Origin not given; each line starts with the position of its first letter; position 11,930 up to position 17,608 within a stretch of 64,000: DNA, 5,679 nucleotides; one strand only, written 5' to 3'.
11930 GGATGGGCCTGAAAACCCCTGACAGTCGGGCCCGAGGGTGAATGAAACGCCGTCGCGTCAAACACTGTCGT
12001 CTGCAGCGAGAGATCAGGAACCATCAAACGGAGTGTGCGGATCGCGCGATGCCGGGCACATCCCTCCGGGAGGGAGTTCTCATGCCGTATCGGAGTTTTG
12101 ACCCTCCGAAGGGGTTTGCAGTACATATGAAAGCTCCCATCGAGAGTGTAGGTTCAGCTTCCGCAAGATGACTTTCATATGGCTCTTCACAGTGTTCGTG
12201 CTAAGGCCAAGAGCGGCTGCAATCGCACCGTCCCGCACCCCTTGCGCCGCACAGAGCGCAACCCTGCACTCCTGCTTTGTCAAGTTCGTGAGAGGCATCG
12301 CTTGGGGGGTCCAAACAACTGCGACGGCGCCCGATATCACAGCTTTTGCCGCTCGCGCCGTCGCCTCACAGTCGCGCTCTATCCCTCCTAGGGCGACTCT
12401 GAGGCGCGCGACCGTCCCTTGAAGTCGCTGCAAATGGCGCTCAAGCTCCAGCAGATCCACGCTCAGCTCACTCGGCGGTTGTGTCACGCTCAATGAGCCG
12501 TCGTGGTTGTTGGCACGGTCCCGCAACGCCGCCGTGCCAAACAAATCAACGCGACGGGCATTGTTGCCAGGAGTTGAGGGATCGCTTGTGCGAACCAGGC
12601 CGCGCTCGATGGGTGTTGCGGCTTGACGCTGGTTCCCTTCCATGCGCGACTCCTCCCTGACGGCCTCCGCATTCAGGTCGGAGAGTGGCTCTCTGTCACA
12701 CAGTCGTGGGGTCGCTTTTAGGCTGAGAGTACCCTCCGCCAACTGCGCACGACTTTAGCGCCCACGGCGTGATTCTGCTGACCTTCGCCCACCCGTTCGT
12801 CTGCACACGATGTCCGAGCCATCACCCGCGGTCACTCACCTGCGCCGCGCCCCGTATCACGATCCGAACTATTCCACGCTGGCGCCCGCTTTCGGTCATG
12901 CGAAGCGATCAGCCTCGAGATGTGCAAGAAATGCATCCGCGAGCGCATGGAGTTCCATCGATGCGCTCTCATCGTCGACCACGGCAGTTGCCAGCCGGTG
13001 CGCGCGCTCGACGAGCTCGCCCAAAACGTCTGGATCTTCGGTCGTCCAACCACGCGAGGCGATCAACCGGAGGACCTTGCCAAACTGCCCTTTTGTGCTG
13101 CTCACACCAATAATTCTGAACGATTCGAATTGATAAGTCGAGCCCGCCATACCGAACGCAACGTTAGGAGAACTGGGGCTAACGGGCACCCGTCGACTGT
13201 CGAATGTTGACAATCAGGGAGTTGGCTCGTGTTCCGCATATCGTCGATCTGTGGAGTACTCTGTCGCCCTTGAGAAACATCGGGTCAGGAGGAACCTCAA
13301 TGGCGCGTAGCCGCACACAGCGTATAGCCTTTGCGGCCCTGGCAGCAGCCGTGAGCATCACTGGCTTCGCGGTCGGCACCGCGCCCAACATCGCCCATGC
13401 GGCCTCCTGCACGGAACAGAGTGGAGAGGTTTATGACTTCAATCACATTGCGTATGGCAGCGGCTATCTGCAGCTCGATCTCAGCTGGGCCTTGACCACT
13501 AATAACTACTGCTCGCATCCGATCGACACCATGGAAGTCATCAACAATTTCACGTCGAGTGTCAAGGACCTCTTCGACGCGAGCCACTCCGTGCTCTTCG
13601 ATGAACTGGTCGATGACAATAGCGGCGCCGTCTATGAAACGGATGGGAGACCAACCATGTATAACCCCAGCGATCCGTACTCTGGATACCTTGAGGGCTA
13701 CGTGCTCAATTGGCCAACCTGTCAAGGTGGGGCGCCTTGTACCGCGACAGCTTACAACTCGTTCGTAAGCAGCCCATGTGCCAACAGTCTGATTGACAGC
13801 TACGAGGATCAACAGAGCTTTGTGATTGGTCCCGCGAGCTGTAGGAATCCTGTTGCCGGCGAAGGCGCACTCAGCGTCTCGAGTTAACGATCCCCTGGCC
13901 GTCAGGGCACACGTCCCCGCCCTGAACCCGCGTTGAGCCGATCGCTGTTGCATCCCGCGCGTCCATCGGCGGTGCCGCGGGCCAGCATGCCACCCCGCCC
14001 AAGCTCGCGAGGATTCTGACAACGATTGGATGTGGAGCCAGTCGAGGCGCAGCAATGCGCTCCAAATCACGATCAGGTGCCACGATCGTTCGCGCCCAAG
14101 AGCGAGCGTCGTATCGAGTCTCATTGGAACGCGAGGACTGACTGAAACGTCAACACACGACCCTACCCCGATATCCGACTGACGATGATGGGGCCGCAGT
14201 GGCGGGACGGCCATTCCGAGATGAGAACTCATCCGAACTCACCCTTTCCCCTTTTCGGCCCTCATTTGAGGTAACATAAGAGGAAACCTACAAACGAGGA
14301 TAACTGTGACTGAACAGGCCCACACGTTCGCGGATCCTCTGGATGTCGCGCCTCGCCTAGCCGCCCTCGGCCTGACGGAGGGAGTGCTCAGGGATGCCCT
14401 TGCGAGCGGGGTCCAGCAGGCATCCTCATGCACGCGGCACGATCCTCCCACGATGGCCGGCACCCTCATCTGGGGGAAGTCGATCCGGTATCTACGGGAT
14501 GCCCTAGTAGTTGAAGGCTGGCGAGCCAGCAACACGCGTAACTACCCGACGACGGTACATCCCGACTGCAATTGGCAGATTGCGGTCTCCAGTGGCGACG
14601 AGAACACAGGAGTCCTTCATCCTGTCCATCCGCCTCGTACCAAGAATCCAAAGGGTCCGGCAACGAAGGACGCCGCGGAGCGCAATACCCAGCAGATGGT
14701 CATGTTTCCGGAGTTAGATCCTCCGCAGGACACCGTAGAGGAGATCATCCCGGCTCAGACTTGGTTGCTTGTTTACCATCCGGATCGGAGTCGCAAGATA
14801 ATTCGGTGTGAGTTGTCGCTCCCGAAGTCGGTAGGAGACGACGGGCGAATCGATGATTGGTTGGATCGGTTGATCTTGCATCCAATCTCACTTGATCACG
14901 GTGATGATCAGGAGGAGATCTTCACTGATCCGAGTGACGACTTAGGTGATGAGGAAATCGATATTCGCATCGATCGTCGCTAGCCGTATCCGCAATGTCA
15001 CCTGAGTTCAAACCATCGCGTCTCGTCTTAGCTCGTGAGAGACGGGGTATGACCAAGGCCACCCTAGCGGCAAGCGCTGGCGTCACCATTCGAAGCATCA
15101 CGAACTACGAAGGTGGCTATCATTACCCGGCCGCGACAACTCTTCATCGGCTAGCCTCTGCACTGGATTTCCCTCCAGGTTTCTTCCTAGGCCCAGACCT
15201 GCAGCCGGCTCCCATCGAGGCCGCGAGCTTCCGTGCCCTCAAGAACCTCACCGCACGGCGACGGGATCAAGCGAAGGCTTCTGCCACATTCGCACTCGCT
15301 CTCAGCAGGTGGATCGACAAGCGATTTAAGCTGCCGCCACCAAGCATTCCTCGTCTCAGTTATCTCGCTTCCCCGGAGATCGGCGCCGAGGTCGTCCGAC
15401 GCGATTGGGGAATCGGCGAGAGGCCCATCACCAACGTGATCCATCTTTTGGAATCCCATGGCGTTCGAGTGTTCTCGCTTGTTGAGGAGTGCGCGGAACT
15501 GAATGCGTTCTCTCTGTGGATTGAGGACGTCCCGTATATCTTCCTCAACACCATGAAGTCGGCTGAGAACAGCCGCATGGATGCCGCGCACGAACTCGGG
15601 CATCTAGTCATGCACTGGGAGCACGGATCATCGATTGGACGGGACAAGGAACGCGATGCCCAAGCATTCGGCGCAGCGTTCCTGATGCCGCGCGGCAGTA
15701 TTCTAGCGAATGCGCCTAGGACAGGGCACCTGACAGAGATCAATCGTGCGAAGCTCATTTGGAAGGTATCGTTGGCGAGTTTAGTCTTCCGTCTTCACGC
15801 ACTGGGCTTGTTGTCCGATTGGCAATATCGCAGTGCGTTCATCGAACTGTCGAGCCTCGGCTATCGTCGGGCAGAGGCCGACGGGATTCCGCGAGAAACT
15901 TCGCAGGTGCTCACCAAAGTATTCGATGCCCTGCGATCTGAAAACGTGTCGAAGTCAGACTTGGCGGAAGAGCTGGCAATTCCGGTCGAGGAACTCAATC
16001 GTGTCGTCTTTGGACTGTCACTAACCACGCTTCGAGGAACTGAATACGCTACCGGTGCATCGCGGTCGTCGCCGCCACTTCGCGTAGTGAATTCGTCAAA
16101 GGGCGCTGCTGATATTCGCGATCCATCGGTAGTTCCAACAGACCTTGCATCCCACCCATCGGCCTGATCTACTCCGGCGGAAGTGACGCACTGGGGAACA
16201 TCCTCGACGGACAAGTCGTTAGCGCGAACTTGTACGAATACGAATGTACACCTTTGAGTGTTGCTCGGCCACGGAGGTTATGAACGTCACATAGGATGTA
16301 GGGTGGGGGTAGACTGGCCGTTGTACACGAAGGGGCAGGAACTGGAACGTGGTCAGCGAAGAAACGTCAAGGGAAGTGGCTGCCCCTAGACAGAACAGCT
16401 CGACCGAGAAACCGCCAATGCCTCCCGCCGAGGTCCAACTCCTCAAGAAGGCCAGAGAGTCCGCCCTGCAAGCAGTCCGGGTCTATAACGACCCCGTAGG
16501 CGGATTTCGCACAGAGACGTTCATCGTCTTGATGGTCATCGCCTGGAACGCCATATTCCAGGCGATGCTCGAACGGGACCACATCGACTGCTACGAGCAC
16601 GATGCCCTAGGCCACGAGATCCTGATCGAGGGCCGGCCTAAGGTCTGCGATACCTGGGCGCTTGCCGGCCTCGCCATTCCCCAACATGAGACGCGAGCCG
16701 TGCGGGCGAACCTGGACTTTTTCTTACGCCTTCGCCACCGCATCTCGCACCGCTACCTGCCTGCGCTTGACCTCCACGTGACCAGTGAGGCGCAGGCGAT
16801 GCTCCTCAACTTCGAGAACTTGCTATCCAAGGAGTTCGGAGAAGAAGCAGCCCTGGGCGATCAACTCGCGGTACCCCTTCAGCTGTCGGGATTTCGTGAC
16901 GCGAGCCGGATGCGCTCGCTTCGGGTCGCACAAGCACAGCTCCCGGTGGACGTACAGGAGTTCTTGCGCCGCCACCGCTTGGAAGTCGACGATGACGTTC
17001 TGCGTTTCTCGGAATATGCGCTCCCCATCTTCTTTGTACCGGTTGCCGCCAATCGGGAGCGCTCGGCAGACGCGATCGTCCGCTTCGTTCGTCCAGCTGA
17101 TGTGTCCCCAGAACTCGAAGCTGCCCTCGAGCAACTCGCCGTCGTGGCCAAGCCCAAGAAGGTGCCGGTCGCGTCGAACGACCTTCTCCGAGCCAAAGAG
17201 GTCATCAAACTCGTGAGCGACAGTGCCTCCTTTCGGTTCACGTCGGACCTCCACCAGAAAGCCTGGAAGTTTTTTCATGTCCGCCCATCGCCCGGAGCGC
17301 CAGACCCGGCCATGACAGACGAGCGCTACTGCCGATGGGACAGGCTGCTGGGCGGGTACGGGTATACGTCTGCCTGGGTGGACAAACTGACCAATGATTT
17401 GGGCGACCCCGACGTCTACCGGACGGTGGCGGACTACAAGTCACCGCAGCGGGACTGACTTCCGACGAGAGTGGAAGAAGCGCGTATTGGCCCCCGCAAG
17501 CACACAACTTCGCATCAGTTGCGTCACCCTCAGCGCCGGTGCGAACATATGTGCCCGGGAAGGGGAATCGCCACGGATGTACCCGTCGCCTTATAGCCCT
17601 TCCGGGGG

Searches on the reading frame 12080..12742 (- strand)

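Call 23: search_protein_families(library=pfam, proteins=[window:12080-12742:-], max_evalue=0.01)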
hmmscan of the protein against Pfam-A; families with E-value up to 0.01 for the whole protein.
window:12080-12742:- (220 aa): 2 families
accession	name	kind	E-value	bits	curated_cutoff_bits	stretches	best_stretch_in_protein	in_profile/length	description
PF00196.25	GerE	-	1.3e-13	50.8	23.5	1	153-204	2-53/57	Bacterial regulatory proteins, luxR family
PF13384.12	HTH_23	-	0.0045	17.2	24.6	1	157-186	6-35/50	Homeodomain-like domain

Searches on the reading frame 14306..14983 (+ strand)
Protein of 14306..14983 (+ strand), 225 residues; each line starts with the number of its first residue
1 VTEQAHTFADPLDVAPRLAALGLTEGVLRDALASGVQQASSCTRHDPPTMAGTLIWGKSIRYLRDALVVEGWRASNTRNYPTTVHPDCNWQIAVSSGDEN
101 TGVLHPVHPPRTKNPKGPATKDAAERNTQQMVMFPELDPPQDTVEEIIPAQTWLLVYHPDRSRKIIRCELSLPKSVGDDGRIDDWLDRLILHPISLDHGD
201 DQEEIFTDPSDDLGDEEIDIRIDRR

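Call 22: search_protein_families(library=pfam, proteins=[window:14306-14983:+], max_evalue=0.01)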
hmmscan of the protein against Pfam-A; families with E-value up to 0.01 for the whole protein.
window:14306-14983:+ (225 aa): 0 families

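Call 67: search_protein_families(library=padloc, proteins=[window:14306-14983:+], max_evalue=0.001)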
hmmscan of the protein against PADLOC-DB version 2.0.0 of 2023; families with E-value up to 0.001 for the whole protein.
window:14306-14983:+ (225 aa): 2 families
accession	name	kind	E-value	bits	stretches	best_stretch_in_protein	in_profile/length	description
PDLC03935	RmrT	-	1.3e-61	206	1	8-225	6-206/207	-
PDLC03932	RmrT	-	2.7e-11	41.4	1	6-225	7-208/209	-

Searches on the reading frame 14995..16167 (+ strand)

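Call 22: search_protein_families(library=pfam, proteins=[window:14995-16167:+], max_evalue=0.01)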
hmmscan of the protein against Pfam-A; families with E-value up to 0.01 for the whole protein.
window:14995-16167:+ (390 aa): 5 families
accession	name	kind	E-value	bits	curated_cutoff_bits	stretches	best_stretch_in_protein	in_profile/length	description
PF06114.19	Peptidase_M78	-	1.6e-14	54.2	22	1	153-268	2-123/123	IrrE N-terminal-like domain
PF01381.28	HTH_3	-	5.2e-09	36.4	23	1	13-63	4-54/55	Helix-turn-helix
PF13560.12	HTH_31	-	9.8e-08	32.6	27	1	12-61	8-58/64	Helix-turn-helix domain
PF12844.13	HTH_19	-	9.7e-07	29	30.2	1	9-61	3-55/64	Helix-turn-helix domain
PF13443.12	HTH_26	-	0.00039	21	22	0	16-62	8-55/63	Cro/C1-type HTH DNA-binding domain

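Call 67: search_protein_families(library=padloc, proteins=[window:14995-16167:+], max_evalue=0.001)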
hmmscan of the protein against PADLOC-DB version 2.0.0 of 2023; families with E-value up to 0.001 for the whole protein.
window:14995-16167:+ (390 aa): 17 families
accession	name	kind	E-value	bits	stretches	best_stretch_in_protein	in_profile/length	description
PDLC03949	RmrA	-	5.7e-139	461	1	5-365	2-362/363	-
PDLC03946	RmrA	-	2.1e-116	386.6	1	5-346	2-343/357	-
PDLC03955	RmrA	-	2.6e-71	238.8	1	3-338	18-357/371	-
PDLC03950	RmrA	-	2.1e-64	215.8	1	5-341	2-350/369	-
PDLC03948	RmrA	-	1.4e-60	203.3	1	3-344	6-365/397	-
PDLC03952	RmrA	-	2.1e-60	202.7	1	5-337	22-374/395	-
PDLC03947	RmrA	-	5.6e-53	178.1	1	4-346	10-368/383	-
PDLC03954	RmrA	-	2.1e-50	169.7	1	4-338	9-361/380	-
PDLC03943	RmrA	-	4.1e-49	165.6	1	5-338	2-343/370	-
PDLC03951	RmrA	-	1.3e-48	163.9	1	4-337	7-355/400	-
PDLC03944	RmrA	-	8.4e-48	161.3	1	4-327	5-343/384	-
PDLC03956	RmrA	-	8.5e-42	141.6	1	3-336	6-356/399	-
PDLC03953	RmrA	-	4.2e-34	116.4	1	3-332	3-344/373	-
PDLC03945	RmrA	-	1.1e-26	91.9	1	8-318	5-343/394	-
PDLC04141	capP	-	5.9e-09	33.8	1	179-269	53-152/242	capP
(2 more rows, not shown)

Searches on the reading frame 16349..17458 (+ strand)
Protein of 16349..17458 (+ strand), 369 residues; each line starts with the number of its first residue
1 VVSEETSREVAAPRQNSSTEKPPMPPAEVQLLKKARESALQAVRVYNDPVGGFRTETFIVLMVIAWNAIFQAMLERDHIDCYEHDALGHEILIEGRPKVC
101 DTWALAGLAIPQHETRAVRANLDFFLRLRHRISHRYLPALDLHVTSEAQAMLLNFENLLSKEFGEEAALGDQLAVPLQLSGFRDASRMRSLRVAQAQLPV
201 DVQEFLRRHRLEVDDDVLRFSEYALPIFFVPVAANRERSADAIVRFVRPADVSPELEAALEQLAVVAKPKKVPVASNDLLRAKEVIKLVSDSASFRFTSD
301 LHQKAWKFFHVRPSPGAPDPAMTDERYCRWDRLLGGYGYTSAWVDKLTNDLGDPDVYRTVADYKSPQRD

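Call 22: search_protein_families(library=pfam, proteins=[window:16349-17458:+], max_evalue=0.01)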
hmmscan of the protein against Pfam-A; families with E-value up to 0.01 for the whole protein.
window:16349-17458:+ (369 aa): 1 family
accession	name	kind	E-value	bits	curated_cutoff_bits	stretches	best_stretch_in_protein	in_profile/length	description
PF12358.13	DUF3644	-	9.7e-35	120.3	27.6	1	30-207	1-177/183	Domain of unknown function (DUF3644)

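Call 67: search_protein_families(library=padloc, proteins=[window:16349-17458:+], max_evalue=0.001)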
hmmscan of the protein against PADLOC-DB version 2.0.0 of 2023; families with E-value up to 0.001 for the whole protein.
window:16349-17458:+ (369 aa): 7 families
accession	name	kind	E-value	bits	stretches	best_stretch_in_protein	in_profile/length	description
PDLC04950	PDC-S19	-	1.7e-79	265.6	1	30-360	10-340/353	-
PDLC04948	PDC-S19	-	6.4e-40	135.5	1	29-309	13-286/325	-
PDLC04953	PDC-S19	-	1.5e-11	42.4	1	30-366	9-326/333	-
PDLC04954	PDC-S19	-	2e-09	35.3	1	28-74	6-52/330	-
PDLC04955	PDC-S19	-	3.6e-06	24.5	1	30-173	10-150/338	-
PDLC04952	PDC-S19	-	6.1e-06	24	1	29-165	6-134/328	-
PDLC04949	PDC-S19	-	0.00057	17.3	0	30-75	9-54/334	-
